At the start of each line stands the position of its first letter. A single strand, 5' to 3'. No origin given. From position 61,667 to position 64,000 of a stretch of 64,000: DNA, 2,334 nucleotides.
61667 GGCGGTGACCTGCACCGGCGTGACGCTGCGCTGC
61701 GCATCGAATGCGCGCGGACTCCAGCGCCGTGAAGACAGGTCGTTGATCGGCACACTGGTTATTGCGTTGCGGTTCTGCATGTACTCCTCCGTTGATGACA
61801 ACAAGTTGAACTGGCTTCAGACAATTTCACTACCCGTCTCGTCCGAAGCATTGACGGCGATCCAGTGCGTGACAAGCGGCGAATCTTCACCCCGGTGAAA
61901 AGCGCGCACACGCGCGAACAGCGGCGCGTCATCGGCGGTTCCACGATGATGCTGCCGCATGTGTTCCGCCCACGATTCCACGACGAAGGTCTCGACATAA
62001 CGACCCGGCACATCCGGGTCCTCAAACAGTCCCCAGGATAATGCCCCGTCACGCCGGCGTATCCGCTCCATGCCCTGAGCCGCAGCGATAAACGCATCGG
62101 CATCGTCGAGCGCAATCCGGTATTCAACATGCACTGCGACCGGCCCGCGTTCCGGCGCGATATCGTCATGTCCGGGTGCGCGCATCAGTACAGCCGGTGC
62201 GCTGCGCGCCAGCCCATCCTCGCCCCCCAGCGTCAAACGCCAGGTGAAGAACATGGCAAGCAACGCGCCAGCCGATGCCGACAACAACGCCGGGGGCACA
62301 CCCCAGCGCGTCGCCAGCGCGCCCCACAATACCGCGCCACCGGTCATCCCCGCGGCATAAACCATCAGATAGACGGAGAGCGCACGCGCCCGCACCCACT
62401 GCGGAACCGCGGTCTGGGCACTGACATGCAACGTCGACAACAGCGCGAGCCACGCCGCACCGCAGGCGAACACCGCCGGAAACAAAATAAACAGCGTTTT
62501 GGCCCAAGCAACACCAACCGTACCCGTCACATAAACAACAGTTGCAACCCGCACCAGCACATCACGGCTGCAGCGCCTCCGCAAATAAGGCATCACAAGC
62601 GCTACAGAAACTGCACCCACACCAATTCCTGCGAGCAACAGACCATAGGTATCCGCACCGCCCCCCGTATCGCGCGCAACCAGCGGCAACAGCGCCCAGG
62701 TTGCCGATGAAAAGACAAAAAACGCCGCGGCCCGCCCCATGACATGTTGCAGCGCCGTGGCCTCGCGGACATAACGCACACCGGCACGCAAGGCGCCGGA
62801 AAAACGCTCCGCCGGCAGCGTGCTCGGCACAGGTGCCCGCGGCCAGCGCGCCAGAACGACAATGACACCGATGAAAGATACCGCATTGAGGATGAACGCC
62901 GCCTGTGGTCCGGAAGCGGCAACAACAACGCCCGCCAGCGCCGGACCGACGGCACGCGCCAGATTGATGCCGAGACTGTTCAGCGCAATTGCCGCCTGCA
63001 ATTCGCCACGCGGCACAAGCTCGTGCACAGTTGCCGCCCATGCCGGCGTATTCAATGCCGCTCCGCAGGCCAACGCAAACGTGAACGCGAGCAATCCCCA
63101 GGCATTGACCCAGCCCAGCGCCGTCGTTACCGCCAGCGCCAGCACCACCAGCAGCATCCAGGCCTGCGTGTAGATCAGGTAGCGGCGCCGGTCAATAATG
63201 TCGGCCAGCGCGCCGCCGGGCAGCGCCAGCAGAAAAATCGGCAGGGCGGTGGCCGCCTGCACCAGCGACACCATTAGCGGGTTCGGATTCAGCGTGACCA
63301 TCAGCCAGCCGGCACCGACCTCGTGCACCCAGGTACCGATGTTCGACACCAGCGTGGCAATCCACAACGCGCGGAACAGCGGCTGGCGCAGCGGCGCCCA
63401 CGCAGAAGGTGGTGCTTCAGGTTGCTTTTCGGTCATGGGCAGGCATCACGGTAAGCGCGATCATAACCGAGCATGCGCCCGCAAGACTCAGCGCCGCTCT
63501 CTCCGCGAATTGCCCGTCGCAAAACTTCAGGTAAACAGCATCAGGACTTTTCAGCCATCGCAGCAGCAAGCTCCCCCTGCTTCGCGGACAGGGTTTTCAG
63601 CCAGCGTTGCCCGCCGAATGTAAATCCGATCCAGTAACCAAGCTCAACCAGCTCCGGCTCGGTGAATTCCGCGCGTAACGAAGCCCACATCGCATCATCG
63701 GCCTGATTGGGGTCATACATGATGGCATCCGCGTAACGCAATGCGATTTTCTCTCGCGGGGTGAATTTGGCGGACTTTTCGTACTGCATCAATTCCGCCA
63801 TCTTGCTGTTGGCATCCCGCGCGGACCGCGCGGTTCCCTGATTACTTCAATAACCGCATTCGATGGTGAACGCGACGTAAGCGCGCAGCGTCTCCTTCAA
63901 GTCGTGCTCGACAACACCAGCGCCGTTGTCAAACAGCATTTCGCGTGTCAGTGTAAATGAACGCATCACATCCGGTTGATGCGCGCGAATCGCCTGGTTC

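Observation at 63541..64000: AhpD/CMD-like gene with UGA replacing the second Cys of CxxC, followed by a GGU-loop hairpin: candidate selenoprotein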

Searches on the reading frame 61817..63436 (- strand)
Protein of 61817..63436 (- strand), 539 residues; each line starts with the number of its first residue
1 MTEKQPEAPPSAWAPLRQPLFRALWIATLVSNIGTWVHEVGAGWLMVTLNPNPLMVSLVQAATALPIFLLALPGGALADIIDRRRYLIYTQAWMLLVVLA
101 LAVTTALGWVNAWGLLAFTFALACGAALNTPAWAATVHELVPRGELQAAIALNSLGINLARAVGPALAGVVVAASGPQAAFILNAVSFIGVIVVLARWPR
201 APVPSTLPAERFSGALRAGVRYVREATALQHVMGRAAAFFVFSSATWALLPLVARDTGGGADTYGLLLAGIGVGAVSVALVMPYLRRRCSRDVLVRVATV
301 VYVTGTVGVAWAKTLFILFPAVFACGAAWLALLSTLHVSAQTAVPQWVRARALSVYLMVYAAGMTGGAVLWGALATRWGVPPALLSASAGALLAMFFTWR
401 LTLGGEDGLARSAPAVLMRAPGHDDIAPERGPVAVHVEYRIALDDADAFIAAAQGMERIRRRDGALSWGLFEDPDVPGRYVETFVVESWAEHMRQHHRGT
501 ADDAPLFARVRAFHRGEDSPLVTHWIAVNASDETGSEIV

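Call 10: find_encoding_contigs(protein=window:61817-63436:-, flank=10000, max_places=6)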
Protein window:61817-63436:- (539 aa): 1 contig read that carries it; 1 place shown.
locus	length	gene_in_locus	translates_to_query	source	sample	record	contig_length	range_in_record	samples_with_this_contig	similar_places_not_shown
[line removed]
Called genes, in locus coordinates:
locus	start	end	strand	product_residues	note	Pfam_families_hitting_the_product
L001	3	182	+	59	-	?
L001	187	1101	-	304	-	PF00126:HTH_1, PF03466:LysR_substrate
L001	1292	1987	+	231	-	PF02678:Pirin, PF17954:Pirin_C_2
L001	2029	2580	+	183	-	PF02525:Flavodoxin_2, PF03358:FMN_red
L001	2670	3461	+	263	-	PF02900:LigB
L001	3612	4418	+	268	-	PF09335:VTT_dom, PF00581:Rhodanese (weak)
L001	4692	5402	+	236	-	PF00392:GntR, PF07729:FCD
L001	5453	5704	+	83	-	-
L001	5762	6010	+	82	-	-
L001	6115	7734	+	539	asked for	PF05977:MFS_3, PF07690:MFS_1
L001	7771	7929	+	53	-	?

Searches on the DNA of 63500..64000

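Call 20: search_rna_families(source=window, start=63500, end=64000, threshold=evalue, max_evalue=10, show_alignments=3)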
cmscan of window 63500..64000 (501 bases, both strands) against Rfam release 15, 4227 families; matches with E-value up to 10: 1.
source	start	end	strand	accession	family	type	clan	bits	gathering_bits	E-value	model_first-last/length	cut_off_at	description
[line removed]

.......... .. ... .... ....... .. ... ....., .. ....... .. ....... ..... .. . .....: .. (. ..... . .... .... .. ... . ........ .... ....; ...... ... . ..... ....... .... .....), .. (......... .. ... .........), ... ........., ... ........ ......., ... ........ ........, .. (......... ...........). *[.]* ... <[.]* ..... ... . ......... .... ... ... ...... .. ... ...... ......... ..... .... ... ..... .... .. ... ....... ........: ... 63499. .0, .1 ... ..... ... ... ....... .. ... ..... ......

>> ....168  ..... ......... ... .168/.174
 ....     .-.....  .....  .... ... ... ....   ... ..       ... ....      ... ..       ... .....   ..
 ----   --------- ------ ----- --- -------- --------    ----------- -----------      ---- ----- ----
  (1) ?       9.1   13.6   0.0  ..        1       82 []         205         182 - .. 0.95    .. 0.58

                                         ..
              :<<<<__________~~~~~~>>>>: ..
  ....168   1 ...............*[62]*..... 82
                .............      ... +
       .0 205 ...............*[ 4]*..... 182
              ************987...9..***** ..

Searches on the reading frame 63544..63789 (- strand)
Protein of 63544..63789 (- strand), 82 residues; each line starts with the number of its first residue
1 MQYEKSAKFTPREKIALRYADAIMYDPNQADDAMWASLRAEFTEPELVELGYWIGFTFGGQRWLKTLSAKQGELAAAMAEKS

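Call 49: list_cluster_members(proteins=[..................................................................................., window:63544-63789:-])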
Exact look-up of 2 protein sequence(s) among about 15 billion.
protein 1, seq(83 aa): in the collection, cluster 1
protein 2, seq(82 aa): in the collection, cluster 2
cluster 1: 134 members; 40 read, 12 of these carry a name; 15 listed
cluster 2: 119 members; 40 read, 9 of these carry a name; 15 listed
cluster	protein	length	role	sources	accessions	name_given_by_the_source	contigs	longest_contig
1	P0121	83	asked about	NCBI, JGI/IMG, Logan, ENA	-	-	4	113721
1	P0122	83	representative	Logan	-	-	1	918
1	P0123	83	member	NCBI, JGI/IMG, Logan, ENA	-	hypothetical protein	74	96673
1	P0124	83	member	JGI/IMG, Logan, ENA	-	hypothetical protein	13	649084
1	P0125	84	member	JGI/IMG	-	hypothetical protein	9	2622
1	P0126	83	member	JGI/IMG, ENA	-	hypothetical protein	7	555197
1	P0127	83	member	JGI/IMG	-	hypothetical protein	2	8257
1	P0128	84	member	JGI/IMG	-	hypothetical protein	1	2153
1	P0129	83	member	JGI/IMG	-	hypothetical protein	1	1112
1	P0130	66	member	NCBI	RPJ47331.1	MAG: hypothetical protein EHM16_06315, partial [Betaproteobacteria bacterium]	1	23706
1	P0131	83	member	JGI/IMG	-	hypothetical protein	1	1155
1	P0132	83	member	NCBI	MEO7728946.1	MAG: hypothetical protein ABIS45_16970 [Burkholderiales bacterium]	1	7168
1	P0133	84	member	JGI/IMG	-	hypothetical protein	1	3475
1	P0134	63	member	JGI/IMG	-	DNA-binding GntR family transcriptional regulator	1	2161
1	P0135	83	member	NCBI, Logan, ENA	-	-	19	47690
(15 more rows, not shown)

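Call 51: find_encoding_contigs(protein=P0121, flank=10000, max_places=6)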
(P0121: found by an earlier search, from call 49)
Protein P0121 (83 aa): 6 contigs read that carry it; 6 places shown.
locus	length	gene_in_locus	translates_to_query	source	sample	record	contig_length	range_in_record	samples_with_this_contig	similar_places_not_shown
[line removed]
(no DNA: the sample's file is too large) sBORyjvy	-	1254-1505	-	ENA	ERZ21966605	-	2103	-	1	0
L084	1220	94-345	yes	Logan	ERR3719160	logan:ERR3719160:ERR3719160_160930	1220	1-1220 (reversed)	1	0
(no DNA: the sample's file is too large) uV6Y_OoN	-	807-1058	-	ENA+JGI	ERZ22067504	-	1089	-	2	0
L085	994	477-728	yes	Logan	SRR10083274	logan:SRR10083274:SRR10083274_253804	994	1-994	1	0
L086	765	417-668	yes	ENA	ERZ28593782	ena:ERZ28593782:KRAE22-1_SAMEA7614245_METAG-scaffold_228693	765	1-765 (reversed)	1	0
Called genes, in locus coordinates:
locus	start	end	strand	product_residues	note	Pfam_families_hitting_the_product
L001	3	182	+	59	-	?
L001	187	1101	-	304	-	PF00126:HTH_1, PF03466:LysR_substrate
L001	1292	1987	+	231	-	PF02678:Pirin, PF17954:Pirin_C_2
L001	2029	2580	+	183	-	PF02525:Flavodoxin_2, PF03358:FMN_red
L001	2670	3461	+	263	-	PF02900:LigB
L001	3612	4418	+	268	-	PF09335:VTT_dom, PF00581:Rhodanese (weak)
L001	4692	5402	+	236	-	PF00392:GntR, PF07729:FCD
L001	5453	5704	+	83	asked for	-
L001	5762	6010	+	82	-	-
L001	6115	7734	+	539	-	PF05977:MFS_3, PF07690:MFS_1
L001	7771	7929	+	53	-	?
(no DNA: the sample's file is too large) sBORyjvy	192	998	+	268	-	PF09335:VTT_dom, PF00581:Rhodanese (weak)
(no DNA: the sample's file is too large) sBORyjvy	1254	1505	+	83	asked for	-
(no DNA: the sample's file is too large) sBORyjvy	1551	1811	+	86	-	-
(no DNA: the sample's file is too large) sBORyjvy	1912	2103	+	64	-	?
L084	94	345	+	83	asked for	-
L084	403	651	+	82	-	-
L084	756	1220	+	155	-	?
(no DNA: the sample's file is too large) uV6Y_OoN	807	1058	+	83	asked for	-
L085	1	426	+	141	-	?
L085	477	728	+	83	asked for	-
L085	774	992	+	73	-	?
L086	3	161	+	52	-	?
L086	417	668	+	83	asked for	-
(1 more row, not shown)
